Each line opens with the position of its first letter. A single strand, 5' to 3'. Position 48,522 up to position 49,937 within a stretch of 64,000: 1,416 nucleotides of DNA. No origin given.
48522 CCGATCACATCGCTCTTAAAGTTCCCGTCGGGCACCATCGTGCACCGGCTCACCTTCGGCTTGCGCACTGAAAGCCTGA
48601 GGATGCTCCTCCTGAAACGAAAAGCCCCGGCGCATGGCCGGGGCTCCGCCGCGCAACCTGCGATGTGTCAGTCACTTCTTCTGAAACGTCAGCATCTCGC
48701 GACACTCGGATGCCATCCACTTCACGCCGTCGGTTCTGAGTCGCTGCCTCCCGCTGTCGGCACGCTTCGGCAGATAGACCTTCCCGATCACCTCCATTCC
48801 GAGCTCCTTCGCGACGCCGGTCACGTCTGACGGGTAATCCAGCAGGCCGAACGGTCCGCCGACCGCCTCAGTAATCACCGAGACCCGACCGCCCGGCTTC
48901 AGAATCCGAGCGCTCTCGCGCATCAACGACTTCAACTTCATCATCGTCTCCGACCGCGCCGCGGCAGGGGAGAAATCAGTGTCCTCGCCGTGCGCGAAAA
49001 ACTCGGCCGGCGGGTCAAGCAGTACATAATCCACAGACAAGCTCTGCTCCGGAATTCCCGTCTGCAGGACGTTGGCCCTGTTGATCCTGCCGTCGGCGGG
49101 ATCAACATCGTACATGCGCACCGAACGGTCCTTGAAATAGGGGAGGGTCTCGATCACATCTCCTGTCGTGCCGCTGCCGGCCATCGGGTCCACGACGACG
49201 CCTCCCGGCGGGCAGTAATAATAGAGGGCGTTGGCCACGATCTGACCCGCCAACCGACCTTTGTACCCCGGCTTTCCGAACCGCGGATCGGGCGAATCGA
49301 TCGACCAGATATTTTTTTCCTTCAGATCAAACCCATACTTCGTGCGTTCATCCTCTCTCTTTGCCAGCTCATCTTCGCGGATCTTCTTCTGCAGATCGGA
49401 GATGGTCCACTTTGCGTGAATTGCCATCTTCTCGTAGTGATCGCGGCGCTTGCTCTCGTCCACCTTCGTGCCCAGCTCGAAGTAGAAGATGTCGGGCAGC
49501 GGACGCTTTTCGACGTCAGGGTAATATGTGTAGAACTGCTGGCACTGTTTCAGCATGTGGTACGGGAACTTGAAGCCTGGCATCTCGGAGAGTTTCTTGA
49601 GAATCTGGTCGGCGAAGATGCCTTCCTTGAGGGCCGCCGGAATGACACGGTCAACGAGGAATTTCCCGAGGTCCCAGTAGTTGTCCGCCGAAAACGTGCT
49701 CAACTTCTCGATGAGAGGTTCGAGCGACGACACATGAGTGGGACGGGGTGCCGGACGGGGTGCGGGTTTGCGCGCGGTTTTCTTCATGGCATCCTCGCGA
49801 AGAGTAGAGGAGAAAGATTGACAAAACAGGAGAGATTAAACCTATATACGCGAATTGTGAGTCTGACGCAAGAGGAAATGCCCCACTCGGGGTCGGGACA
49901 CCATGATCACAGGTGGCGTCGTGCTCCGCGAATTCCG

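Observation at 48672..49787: Atypical orphan SAM methyltransferase (DPM-AGSGTT…DPPA) with basic Pro/Lys-rich N-terminal domain, next to tRNA genes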

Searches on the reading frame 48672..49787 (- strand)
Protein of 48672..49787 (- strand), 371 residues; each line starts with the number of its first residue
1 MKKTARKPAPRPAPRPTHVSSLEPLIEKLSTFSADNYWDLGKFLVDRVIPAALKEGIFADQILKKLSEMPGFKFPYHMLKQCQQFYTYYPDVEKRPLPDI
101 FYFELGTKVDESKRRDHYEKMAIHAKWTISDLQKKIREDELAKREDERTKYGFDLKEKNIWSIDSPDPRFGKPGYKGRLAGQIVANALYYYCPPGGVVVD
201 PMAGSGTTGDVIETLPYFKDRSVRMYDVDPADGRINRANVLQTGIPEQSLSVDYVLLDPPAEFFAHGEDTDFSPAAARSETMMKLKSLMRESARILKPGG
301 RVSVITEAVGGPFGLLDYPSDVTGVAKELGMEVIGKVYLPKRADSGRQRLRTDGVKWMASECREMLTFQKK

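Call 3: search_protein_families(library=pfam, proteins=[window:48672-49787:-], max_evalue=1)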
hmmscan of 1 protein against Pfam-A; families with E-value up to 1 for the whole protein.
window:48672-49787:- (371 aa): 3 families
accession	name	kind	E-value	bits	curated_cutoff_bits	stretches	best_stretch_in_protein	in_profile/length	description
PF17761.7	DUF1016_N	-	1.1e-06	29.2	32.8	1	34-138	22-132/137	DUF1016 N-terminal domain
PF01555.25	N6_N4_Mtase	-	5.8e-05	23.6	26.7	1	130-214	114-201/221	DNA methylase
PF08241.18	Methyltransf_11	-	0.028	15.5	21.2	1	216-302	12-93/95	Methyltransferase domain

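Call 4: search_protein_families(library=ncbifam, proteins=[window:48672-49787:-], max_evalue=1)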
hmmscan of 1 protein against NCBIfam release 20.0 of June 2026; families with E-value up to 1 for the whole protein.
window:48672-49787:- (371 aa): 2 families
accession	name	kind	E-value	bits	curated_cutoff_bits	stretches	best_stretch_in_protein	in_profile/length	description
NF008572.0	PRK11524.1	equivalog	0.091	11.9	292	0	194-213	214-233/294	adenine-specific DNA-methyltransferase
NF050803.1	DnaMtaseCcrMCaul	equivalog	0.43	9.4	830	1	193-215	204-226/350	adenine-specific DNA-methyltransferase CcrM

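Call 5: search_solved_structures(query=window:48672-49787:-, max_evalue=1, show_alignments=3)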
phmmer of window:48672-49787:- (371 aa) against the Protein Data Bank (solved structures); distinct sequences matched with E-value up to 1: 6.
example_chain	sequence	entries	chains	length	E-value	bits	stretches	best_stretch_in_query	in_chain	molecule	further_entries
3ldu_A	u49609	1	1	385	0.0018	20.5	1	119-208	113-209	Putative methylase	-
9c3u_A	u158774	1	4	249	0.0068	18.7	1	156-209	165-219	Methyltransferase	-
8urk_A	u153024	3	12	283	0.0086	18.3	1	156-209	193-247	Methyltransferase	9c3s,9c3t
7x91_L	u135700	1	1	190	0.035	16.3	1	81-158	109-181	An Fv-clasp version of the Ab496 light chain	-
6lz4_B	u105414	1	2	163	0.088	15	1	86-159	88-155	PMab-1 VL-SARAH(S37C) Chimera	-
8ys9_A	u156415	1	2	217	0.95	11.6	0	192-307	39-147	Phosphatidylethanolamine N-methyltransferase/phosphatidyl-N-methylethanolamine N-methyltra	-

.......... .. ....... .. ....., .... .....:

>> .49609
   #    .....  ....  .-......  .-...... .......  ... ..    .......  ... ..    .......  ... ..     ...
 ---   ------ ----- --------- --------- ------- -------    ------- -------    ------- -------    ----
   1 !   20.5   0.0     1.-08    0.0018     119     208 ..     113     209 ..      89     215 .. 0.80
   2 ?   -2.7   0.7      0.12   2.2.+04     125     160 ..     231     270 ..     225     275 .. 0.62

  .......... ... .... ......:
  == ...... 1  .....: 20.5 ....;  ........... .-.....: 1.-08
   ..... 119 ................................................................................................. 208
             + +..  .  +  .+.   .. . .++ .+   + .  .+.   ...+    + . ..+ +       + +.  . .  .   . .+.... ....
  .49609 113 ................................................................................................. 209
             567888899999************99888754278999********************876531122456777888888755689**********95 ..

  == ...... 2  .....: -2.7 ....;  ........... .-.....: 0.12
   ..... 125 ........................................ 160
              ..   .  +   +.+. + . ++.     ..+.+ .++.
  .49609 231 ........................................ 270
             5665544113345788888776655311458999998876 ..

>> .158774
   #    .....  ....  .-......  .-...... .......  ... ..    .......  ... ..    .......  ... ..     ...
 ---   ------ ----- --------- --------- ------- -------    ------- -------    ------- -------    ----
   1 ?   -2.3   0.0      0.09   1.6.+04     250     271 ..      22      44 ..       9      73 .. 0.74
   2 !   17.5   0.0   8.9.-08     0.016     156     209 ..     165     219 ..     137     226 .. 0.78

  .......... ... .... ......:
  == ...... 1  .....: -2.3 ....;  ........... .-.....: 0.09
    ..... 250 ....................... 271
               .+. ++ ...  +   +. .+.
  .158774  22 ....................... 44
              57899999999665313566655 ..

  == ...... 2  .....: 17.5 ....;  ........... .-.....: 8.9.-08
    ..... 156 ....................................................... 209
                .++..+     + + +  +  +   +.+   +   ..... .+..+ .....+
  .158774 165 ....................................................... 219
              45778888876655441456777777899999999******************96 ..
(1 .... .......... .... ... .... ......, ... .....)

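Call 6: find_homologous_proteins(query=window:48672-49787:-)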
Query window:48672-49787:- (371 aa): 382 proteins with E <= 0.001 among 6172 candidates; the best 120 are listed.
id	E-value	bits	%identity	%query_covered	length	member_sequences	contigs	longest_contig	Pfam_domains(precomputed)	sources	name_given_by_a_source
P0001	1.8e-248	842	99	100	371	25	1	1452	PF17761.8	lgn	-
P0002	1.6e-195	667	77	98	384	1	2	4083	PF17761.8,PF01555.25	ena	-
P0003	3.9e-195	666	99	79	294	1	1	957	-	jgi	jgi:hypothetical protein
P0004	2.7e-186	637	72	100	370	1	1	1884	PF17761.8,PF01555.25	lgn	-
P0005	1.6e-184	631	72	98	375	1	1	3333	PF01555.25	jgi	jgi:hypothetical protein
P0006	8.2e-182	622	71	98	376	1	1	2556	PF17761.8,PF01555.25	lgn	-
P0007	2.3e-181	621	70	98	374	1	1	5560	PF17761.8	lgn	-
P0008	3.0e-181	620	71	98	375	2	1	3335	PF01555.25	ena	-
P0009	4.0e-181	620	71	98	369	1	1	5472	PF17761.8,PF01555.25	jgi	jgi:hypothetical protein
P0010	4.5e-181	620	70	98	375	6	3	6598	PF01555.25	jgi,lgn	jgi:hypothetical protein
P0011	6.0e-181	619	71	98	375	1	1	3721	PF17761.8,PF01555.25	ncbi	-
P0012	7.1e-181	619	72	94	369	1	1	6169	PF17761.8,PF01555.25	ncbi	-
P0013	1.9e-180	618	71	98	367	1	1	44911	PF17761.8,PF01555.25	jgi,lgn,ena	-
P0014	1.3e-179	615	71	98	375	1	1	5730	PF17761.8,PF01555.25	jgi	jgi:hypothetical protein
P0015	5.8e-179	613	70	98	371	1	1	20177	PF17761.8,PF01555.25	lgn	-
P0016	3.6e-178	610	71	96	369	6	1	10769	PF17761.8,PF01555.25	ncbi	-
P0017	7.8e-178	609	70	95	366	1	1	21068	PF17761.8,PF01555.25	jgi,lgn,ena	-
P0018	2.7e-177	607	69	98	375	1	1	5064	PF17761.8,PF01555.25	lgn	-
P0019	3.8e-177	607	70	97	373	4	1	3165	PF17761.8,PF01555.25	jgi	jgi:hypothetical protein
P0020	6.8e-177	606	70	96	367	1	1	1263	PF17761.8,PF01555.25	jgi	jgi:hypothetical protein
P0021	1.5e-176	605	71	95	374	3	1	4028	PF17761.8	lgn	-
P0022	1.8e-176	605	69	98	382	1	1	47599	PF17761.8,PF01555.25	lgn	-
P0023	1.3e-175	602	69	98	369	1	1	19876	PF17761.8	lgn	-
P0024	1.3e-175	602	70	99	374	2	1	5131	PF17761.8,PF01555.25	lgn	-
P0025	1.9e-175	601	69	98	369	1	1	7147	PF17761.8,PF01555.25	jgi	jgi:hypothetical protein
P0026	5.5e-175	600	69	96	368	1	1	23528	PF17761.8,PF01555.25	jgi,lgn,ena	-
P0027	7.3e-175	599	70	96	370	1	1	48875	PF17761.8,PF01555.25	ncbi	ncbi:MAG: DNA methyltransferase [Bacteroidota bacterium]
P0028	8.2e-175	599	70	96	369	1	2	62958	PF17761.8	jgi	jgi:hypothetical protein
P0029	9.3e-175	599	71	96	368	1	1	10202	PF17761.8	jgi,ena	-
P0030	1.3e-174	599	70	98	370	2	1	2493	PF01555.25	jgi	jgi:hypothetical protein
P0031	1.3e-174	599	69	98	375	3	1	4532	PF17761.8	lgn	-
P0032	2.8e-174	598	70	96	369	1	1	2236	PF17761.8,PF01555.25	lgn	-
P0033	5.2e-174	597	70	98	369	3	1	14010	PF17761.8,PF01555.25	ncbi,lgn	-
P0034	7.4e-174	596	68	98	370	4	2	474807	PF17761.8,PF01555.25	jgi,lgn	jgi:hypothetical protein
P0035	1.0e-173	596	66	98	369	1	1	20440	PF17761.8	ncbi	-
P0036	1.6e-173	595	70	98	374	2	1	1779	PF17761.8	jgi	jgi:hypothetical protein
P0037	2.1e-173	595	70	95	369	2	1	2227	PF17761.8,PF01555.25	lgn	-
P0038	2.9e-173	594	68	97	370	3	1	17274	PF17761.8,PF01555.25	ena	-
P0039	3.7e-173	594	66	98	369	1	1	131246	PF17761.8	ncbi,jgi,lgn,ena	-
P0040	6.2e-173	593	70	96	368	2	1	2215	PF17761.8,PF01555.25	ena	-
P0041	7.6e-173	593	69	98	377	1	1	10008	PF17761.8,PF01555.25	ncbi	-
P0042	1.1e-172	592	69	98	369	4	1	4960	PF17761.8,PF01555.25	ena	-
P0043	1.3e-172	592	67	98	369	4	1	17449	PF17761.8,PF01555.25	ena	-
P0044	2.6e-172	591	68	98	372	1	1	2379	PF17761.8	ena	-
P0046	6.7e-172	590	67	98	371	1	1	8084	PF17761.8,PF01555.25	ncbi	-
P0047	3.5e-171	587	67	98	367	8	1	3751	PF17761.8,PF01555.25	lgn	-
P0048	9.8e-171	586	68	96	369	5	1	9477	PF17761.8,PF01555.25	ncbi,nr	ncbi:MAG: hypothetical protein HW412_861 [Bacteroidetes bacterium]|nr:hypothetical protein [Bacteroi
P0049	1.2e-170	586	69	95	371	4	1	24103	PF17761.8,PF01555.25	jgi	jgi:hypothetical protein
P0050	1.6e-170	585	66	100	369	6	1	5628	PF01555.25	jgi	jgi:hypothetical protein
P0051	1.7e-170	585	67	98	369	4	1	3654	PF17761.8,PF01555.25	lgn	-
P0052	1.9e-170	585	68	96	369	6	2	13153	PF17761.8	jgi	jgi:hypothetical protein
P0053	4.1e-170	584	66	98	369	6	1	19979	PF17761.8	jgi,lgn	jgi:hypothetical protein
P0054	4.2e-170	584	68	98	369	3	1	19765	PF17761.8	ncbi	-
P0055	6.5e-170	583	67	98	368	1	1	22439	PF01555.25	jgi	-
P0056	9.0e-170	583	67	100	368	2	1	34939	PF01555.25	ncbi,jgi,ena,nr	ncbi:MAG: site-specific DNA-methyltransferase [Ignavibacteria bacterium]|nr:site-specific DNA-methyl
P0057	9.9e-170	583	67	98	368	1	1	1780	PF17761.8,PF01555.25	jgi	jgi:hypothetical protein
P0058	1.2e-169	582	66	98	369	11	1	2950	PF17761.8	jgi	-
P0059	1.3e-169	582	67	98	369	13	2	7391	PF17761.8,PF01555.25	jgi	jgi:hypothetical protein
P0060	1.9e-169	582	69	95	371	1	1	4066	PF17761.8,PF01555.25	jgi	jgi:hypothetical protein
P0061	1.9e-169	582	67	98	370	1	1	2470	PF17761.8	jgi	jgi:hypothetical protein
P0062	2.1e-169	582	67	98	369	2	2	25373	PF17761.8,PF01555.25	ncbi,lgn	-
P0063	2.2e-169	581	67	98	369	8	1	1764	PF17761.8,PF01555.25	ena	-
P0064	2.3e-169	581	67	98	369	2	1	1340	PF17761.8,PF01555.25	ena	-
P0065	3.0e-169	581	67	98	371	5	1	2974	PF17761.8,PF01555.25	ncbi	-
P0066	3.1e-169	581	69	96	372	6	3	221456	PF01555.25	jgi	jgi:hypothetical protein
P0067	3.9e-169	581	67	98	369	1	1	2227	PF17761.8,PF01555.25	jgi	jgi:hypothetical protein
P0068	4.6e-169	580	67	98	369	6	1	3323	PF17761.8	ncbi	-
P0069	5.5e-169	580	68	100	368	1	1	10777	PF17761.8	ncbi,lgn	ncbi:MAG: hypothetical protein WB626_06645 [Bacteroidota bacterium]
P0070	5.6e-169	580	69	95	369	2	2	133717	PF17761.8,PF01555.25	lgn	-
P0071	1.2e-168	579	68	98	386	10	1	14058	PF17761.8,PF01555.25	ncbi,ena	-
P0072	1.2e-168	579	67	98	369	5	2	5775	PF17761.8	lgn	-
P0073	1.5e-168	579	68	96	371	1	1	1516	PF17761.8,PF01555.25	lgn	-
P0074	2.5e-168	578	65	100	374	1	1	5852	PF01555.25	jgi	jgi:hypothetical protein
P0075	2.6e-168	578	68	96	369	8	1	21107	PF17761.8,PF01555.25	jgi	jgi:hypothetical protein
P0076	2.9e-168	578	68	95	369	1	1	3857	PF17761.8,PF01555.25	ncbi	-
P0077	3.2e-168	578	69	95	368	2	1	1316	PF17761.8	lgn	-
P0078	4.3e-168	577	68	96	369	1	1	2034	PF17761.8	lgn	-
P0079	4.8e-168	577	67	94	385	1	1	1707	PF17761.8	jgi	-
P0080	5.6e-168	577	67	98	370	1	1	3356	PF17761.8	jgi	jgi:hypothetical protein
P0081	6.0e-168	577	69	95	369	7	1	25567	PF17761.8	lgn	-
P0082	8.5e-168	576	67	98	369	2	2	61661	PF17761.8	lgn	-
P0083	1.0e-167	576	67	99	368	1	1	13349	PF17761.8,PF01555.25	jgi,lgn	jgi:SAM-dependent methyltransferase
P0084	1.4e-167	575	68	95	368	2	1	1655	PF17761.8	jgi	-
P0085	1.6e-167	575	69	95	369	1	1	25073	PF01555.25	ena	-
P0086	1.7e-167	575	66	98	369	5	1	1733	PF17761.8,PF01555.25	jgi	jgi:hypothetical protein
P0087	2.2e-167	575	69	96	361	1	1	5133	PF17761.8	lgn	-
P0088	2.3e-167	575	69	95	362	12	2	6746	PF17761.8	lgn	-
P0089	3.0e-167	574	67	98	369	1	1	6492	PF17761.8,PF01555.25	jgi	jgi:hypothetical protein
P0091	4.7e-167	574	66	99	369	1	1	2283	PF17761.8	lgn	-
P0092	6.7e-167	573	68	95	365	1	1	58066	PF17761.8,PF01555.25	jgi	jgi:hypothetical protein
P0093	7.4e-167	573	68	95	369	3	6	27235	PF17761.8,PF01555.25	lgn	-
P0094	7.6e-167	573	70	95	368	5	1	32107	PF17761.8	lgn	-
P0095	1.3e-166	572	67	96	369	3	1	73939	PF17761.8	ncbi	-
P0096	3.7e-166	571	68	95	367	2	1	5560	PF17761.8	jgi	jgi:hypothetical protein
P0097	3.9e-166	571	66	96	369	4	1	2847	PF17761.8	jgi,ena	-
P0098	4.0e-166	571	67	97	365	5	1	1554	PF17761.8,PF01555.25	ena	-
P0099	4.3e-166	571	67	95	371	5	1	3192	PF17761.8,PF01555.25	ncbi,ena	-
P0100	5.3e-166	570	67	95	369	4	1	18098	PF17761.8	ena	-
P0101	1.6e-165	569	66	97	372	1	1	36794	PF17761.8,PF01555.25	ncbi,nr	ncbi:MAG: hypothetical protein HY961_10630 [Ignavibacteriae bacterium]|nr:hypothetical protein [Igna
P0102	2.1e-165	568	67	98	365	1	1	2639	PF17761.8,PF01555.25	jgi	jgi:DNA modification methylase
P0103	2.3e-165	568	66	99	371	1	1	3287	PF17761.8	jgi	jgi:16S rRNA G966 N2-methylase RsmD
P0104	2.4e-165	568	67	96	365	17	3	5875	PF17761.8,PF01555.25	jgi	jgi:hypothetical protein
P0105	3.2e-165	568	68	96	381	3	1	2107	PF17761.8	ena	-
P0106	3.3e-165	568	67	96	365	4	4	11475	PF17761.8,PF01555.25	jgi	jgi:DNA modification methylase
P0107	3.9e-165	567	67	96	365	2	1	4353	PF17761.8,PF01555.25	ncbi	-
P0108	4.6e-165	567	65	98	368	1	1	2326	PF17761.8,PF01555.25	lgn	-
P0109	5.1e-165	567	66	96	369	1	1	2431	PF17761.8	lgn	-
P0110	7.5e-165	567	66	98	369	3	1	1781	PF01555.25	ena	-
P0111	1.3e-164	566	66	95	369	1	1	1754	PF17761.8,PF01555.25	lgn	-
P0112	1.7e-164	565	67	95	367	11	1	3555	PF17761.8,PF01555.25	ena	-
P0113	2.1e-164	565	67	98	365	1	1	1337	PF17761.8,PF01555.25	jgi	jgi:hypothetical protein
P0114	3.6e-164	564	67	95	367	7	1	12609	PF17761.8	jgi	jgi:hypothetical protein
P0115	3.7e-164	564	65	98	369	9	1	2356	PF17761.8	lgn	-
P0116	6.1e-164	564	65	97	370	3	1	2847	PF17761.8,PF01555.25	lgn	-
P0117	8.1e-164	563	66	97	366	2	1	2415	PF17761.8,PF01555.25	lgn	-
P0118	1.6e-163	562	66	98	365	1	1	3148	PF17761.8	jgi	jgi:hypothetical protein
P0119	4.8e-163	561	65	96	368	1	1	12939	PF17761.8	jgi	jgi:hypothetical protein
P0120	1.2e-162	559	67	95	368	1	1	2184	PF17761.8,PF01555.25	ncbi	-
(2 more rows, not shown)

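Call 8: find_encoding_contigs(protein=P0034, flank=8000, max_places=3)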
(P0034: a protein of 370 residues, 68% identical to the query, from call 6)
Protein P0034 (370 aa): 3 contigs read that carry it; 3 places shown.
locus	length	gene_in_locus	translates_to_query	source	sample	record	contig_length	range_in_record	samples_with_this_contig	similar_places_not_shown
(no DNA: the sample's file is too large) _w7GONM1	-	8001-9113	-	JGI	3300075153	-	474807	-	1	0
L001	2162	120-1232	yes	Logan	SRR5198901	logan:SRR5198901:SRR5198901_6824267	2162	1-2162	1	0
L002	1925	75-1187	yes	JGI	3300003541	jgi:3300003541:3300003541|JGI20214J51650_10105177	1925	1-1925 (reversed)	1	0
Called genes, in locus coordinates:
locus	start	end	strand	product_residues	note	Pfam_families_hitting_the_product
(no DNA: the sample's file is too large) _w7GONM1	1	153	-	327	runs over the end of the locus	PF00480:ROK (weak), PF02685:Glucokinase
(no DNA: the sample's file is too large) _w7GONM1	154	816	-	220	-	PF01182:Glucosamine_iso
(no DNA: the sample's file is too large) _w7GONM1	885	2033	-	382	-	PF10128:OpcA_G6PD_assem, PF20171:OpcA_G6PD_C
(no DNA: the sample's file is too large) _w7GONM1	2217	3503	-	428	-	PF02321:OEP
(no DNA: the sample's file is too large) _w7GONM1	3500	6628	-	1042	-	PF00873:ACR_tran, PF03176:MMPL (faint)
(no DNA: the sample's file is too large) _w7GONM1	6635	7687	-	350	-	PF25917:BSH_RND, PF25973:BSH_CzcB, PF25876:HH_MFP_RND (weak), PF25944:Beta-barrel_RND (faint), PF25954:Beta-barrel_RND_2, PF25975:CzcB_C (weak), PF25989:YknX_C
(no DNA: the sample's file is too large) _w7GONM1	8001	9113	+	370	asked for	PF17761:DUF1016_N (weak), PF01555:N6_N4_Mtase (faint)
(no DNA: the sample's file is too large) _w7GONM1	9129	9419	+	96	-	PF01329:Pterin_4a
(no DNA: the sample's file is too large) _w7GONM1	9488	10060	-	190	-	-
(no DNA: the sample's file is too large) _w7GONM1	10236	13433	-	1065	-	PF09822:ABC_transp_aux (weak), PF10342:Kre9_KNH (faint), PF14610:Psg1 (faint), PF21471:Reelin_subrepeat-B (faint)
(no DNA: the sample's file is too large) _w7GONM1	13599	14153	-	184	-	PF01380:SIS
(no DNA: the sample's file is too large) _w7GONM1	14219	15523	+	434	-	PF04932:Wzy_C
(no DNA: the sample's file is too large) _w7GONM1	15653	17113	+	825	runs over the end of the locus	PF00512:HisKA, PF02518:HATPase_c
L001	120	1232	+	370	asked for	PF17761:DUF1016_N (weak), PF01555:N6_N4_Mtase (faint)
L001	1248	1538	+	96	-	PF01329:Pterin_4a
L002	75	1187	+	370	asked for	PF17761:DUF1016_N (weak), PF01555:N6_N4_Mtase (faint)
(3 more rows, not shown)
